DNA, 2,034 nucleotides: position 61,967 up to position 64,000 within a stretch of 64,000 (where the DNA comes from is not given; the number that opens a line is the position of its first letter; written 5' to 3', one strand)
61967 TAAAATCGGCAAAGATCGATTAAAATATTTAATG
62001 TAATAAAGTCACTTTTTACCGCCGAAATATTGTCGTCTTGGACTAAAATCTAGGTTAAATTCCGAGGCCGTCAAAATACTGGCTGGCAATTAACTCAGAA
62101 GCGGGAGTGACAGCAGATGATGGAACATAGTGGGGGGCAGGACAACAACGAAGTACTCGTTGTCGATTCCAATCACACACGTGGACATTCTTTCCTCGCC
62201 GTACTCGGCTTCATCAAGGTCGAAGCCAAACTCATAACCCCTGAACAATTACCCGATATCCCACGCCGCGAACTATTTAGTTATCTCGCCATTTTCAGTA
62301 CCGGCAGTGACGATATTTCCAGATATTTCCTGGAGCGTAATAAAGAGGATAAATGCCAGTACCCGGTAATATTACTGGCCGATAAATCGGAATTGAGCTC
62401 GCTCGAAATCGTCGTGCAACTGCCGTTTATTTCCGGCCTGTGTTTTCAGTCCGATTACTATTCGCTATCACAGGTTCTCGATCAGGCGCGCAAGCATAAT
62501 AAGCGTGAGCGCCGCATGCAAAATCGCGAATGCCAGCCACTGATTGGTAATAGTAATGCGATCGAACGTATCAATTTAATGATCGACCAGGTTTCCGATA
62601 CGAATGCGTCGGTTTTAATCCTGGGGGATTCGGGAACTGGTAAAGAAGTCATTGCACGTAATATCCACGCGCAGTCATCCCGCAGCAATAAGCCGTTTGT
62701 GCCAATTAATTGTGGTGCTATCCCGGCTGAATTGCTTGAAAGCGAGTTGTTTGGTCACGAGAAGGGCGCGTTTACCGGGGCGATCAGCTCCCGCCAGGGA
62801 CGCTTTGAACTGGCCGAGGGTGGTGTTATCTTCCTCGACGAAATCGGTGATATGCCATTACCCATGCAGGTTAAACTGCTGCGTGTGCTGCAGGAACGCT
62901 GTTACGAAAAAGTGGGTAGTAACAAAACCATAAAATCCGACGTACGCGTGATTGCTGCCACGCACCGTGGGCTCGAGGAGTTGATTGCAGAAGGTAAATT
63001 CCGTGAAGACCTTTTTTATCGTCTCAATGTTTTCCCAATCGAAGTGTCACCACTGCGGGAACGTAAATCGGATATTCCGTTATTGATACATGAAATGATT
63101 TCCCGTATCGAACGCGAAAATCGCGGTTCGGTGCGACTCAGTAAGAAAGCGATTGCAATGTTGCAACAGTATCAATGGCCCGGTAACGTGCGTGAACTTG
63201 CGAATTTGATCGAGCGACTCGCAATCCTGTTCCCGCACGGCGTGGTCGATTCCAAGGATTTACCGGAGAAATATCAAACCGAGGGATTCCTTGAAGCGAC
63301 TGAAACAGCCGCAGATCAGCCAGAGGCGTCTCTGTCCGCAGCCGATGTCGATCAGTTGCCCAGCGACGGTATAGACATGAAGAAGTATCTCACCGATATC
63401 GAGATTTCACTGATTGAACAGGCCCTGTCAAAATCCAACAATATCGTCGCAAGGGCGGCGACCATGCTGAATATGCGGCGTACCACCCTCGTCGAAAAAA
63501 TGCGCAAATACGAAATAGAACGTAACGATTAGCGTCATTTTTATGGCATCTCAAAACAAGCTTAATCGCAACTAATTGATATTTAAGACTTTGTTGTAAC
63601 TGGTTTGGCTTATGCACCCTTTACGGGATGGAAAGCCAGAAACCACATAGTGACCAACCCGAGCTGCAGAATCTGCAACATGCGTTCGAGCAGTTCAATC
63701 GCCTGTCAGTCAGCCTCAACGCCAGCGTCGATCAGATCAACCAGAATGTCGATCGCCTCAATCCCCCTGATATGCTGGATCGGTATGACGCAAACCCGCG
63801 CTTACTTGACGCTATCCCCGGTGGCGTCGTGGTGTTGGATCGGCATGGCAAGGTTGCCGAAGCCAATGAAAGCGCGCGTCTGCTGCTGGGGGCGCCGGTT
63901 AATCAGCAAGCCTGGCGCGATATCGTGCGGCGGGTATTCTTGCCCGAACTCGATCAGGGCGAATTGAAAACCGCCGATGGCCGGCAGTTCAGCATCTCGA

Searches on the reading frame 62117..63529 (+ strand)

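Call 7: search_protein_families(library=pfam, proteins=[window:62117-63529:+])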
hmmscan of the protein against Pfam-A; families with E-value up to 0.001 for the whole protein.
window:62117-63529:+ (471 aa): 8 families
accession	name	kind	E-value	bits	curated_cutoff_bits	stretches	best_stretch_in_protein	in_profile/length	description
PF00158.32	Sigma54_activat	-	1.5e-73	246.5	20.2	1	142-309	1-168/168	Sigma-54 interaction domain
PF25601.1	AAA_lid_14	-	2.6e-25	88.5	27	1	314-390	1-78/87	AAA+ ATPase lid domain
PF14532.12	Sigma54_activ_2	-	1.4e-21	77.6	25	1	143-313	1-138/138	Sigma-54 interaction domain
PF02954.25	HTH_8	-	1.4e-10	41.1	22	1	425-465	2-42/42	Bacterial regulatory protein, Fis family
PF07728.20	AAA_5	-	8.7e-08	32.7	22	1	166-284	2-123/139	AAA domain (dynein-related subfamily)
PF06490.17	FleQ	-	5.3e-06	27.2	22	1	13-125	2-107/108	Flagellar regulatory protein FleQ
PF00004.35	AAA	-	8.4e-05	23.5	21.2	1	166-290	1-115/131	ATPase family associated with various cellular activities (AAA)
PF13191.12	AAA_16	-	0.00032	21.7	32.6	1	142-214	2-81/167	AAA ATPase domain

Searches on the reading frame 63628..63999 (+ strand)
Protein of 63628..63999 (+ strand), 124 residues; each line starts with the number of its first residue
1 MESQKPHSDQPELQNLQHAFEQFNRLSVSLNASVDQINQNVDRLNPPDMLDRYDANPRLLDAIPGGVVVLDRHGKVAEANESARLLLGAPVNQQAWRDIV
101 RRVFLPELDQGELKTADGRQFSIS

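Call 7: search_protein_families(library=pfam, proteins=[window:63628-63999:+])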
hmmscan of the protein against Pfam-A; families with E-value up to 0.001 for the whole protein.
window:63628-63999:+ (124 aa): 4 families
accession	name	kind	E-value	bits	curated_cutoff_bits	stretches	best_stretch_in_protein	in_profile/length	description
PF00989.32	PAS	-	1.1e-05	25.9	22.6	1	58-103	5-50/113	PAS fold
PF13188.13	PAS_8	-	2.3e-05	24.6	21.8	1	58-108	5-55/65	PAS domain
PF17765.7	MLTR_LBD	-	0.00013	22.5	26.3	1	58-107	7-58/168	MmyB-like transcription regulator ligand binding domain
PF08448.16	PAS_4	-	0.00085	20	23.1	0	60-117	1-56/110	PAS fold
